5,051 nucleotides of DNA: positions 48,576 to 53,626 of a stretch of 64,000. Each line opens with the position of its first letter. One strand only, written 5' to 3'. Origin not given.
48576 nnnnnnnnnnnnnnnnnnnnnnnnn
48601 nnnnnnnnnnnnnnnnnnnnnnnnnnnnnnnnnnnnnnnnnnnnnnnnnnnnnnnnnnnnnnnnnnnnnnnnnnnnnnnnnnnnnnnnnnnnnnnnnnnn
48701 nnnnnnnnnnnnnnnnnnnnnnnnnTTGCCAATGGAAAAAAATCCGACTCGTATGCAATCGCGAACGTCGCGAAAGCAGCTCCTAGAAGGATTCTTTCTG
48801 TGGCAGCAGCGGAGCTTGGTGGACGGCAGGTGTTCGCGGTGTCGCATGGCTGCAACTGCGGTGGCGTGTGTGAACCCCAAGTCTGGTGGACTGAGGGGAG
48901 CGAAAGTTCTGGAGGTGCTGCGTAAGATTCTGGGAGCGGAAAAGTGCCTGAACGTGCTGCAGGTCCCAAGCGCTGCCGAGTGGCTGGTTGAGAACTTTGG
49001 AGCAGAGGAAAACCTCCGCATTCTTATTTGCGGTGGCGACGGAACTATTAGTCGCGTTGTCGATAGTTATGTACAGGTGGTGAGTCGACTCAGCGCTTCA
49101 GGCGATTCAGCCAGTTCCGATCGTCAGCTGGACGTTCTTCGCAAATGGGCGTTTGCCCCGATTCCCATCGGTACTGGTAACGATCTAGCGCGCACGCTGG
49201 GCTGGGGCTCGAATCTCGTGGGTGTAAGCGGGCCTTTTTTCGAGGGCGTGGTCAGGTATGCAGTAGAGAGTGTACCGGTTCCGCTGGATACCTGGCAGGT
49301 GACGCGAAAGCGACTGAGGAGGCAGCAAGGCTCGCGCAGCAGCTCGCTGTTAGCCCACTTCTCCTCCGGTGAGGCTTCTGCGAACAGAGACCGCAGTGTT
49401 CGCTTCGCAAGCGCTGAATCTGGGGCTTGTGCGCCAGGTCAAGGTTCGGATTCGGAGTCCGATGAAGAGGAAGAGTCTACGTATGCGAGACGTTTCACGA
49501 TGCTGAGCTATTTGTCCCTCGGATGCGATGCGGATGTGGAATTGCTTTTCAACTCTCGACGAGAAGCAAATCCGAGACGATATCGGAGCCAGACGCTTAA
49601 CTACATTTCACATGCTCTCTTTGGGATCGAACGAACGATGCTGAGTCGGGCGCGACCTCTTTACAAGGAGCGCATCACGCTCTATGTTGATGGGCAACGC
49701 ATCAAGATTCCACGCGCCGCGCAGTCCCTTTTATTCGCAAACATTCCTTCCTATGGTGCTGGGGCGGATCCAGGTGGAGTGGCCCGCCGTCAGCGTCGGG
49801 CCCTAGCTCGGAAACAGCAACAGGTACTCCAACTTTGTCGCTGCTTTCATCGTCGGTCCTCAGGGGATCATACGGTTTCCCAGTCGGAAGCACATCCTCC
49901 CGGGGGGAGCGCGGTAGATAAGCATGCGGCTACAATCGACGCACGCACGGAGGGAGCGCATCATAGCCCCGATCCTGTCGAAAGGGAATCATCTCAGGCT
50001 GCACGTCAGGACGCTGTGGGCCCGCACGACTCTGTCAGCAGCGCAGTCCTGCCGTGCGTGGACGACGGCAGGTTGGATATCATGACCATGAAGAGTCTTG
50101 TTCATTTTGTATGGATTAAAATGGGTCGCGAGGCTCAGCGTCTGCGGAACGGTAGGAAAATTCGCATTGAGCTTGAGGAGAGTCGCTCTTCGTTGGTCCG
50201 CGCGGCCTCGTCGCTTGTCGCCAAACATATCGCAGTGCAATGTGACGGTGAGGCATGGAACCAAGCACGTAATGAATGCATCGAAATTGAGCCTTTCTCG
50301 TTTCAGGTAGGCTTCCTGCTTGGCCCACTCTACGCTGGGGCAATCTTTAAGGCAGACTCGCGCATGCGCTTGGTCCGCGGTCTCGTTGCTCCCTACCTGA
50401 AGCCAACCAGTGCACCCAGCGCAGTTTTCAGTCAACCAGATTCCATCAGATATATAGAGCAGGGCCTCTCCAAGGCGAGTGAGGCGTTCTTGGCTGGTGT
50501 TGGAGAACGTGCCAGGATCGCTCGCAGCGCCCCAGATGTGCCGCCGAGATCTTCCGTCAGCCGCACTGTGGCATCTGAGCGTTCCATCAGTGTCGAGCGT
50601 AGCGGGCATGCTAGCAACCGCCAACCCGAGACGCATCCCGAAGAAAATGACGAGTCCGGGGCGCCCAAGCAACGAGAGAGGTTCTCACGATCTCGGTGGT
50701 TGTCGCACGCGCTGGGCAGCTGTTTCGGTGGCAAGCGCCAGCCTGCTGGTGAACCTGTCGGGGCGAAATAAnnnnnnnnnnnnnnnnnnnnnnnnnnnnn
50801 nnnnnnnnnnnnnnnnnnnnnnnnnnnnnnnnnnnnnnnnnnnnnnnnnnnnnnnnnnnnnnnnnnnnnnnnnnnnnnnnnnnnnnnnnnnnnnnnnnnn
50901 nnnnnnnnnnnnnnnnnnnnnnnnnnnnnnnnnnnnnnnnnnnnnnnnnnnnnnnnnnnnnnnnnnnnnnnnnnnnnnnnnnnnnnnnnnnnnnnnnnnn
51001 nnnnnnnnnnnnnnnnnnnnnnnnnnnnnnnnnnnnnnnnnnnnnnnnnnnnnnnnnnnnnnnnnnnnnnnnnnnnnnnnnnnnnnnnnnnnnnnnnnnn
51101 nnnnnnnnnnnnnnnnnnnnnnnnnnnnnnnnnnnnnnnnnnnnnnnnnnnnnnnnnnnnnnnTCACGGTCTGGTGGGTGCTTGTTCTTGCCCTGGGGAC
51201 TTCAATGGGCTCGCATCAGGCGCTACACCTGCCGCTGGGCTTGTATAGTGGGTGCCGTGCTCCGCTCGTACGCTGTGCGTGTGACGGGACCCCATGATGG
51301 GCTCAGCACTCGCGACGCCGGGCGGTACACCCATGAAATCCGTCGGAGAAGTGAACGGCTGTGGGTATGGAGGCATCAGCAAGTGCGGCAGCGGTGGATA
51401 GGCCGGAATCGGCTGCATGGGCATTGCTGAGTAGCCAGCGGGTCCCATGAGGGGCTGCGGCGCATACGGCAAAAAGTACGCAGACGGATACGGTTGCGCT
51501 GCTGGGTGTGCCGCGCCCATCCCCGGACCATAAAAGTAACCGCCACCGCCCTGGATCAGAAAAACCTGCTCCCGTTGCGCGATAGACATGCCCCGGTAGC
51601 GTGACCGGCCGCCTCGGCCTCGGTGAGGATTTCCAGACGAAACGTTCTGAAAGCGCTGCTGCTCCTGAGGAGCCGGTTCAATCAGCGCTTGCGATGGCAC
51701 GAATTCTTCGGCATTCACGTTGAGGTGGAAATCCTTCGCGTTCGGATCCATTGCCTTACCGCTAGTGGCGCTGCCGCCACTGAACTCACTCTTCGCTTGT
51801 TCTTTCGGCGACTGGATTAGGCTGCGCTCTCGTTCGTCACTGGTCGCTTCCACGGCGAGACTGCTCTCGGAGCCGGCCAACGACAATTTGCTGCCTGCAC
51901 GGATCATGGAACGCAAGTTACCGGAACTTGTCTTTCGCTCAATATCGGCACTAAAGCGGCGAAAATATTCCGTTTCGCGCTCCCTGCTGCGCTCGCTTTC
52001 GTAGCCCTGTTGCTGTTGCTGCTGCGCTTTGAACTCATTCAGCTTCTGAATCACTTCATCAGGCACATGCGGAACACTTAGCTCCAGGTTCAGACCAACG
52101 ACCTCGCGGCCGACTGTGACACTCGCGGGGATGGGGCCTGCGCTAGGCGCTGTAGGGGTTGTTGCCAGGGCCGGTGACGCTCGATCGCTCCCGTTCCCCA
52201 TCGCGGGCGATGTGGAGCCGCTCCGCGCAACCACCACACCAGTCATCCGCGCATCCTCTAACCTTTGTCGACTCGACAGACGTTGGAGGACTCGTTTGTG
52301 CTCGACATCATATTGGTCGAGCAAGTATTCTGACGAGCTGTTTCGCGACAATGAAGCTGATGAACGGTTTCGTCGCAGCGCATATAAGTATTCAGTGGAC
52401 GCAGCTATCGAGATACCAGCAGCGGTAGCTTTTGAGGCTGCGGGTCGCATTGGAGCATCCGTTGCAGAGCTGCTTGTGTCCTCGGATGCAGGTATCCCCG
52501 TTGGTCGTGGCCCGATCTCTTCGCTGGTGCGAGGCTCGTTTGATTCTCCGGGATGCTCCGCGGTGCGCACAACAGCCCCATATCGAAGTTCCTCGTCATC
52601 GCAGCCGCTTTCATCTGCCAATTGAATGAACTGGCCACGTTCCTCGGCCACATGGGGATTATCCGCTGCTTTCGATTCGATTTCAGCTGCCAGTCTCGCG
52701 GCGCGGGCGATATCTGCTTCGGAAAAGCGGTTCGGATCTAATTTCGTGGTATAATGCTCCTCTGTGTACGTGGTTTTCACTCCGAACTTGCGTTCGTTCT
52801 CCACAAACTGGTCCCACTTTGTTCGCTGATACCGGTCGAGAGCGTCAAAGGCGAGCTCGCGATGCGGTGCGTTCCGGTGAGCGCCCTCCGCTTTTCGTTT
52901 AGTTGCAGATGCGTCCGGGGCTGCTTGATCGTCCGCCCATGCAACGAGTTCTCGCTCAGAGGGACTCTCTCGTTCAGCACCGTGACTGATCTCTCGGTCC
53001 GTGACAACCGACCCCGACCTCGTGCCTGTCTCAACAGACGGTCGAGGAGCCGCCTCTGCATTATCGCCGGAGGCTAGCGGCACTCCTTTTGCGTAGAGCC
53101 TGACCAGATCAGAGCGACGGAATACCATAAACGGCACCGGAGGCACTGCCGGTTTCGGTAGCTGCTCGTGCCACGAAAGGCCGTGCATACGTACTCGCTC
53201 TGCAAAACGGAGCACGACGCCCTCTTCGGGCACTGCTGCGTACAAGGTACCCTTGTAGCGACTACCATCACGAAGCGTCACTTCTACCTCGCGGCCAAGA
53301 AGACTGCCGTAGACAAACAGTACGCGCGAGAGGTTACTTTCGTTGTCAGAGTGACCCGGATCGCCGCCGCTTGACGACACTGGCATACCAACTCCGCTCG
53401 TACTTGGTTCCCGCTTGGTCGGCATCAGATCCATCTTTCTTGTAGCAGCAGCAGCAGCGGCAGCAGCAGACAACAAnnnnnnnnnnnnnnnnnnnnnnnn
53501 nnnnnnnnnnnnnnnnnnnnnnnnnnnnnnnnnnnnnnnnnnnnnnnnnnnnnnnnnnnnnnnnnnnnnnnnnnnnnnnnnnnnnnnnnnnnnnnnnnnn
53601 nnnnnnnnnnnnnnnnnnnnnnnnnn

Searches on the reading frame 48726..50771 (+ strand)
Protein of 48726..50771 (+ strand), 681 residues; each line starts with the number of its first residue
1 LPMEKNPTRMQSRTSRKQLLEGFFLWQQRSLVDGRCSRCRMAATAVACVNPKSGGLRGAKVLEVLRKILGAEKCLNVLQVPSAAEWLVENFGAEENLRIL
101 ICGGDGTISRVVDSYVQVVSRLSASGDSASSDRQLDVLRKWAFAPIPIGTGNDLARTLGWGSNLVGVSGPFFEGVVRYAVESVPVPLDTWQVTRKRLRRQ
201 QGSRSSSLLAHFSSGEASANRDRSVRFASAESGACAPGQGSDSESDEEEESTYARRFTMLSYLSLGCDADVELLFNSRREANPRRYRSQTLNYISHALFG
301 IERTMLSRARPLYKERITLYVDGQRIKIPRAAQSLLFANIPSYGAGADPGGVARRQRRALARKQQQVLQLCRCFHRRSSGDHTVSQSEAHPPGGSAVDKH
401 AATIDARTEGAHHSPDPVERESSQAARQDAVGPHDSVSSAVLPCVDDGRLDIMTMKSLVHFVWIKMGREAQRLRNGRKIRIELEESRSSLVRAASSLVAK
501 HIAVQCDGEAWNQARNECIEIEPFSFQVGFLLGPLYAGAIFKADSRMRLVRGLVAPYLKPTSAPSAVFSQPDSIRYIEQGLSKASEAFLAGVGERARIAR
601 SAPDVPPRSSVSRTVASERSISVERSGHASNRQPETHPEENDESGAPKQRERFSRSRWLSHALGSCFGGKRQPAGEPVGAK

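Call 8: search_protein_families(library=pfam, proteins=[window:48726-50771:+], max_evalue=0.01)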
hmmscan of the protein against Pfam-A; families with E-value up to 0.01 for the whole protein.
window:48726-50771:+ (681 aa): 2 families
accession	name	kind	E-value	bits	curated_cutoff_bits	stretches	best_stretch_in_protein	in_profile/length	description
PF00609.24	DAGK_acc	-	4.9e-25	89.2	27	2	259-358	2-100/158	Diacylglycerol kinase accessory domain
PF00781.29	DAGK_cat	-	2.5e-16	59.9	23.6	1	46-165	3-106/125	Diacylglycerol kinase catalytic domain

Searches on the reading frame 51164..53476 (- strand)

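Call 8: search_protein_families(library=pfam, proteins=[window:51164-53476:-], max_evalue=0.01)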
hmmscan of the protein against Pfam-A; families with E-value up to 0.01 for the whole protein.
window:51164-53476:- (770 aa): 3 families
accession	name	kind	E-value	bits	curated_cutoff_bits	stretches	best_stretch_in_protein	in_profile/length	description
PF06741.18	LsmAD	-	1.3e-21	77.3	25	1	231-304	1-72/72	LsmAD domain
PF14438.12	SM-ATX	-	4.6e-12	46.4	29.8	1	50-130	2-81/81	Ataxin 2 SM domain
PF07145.20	PAM2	-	0.00044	20.2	20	1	581-595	2-16/18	Ataxin-2 C-terminal region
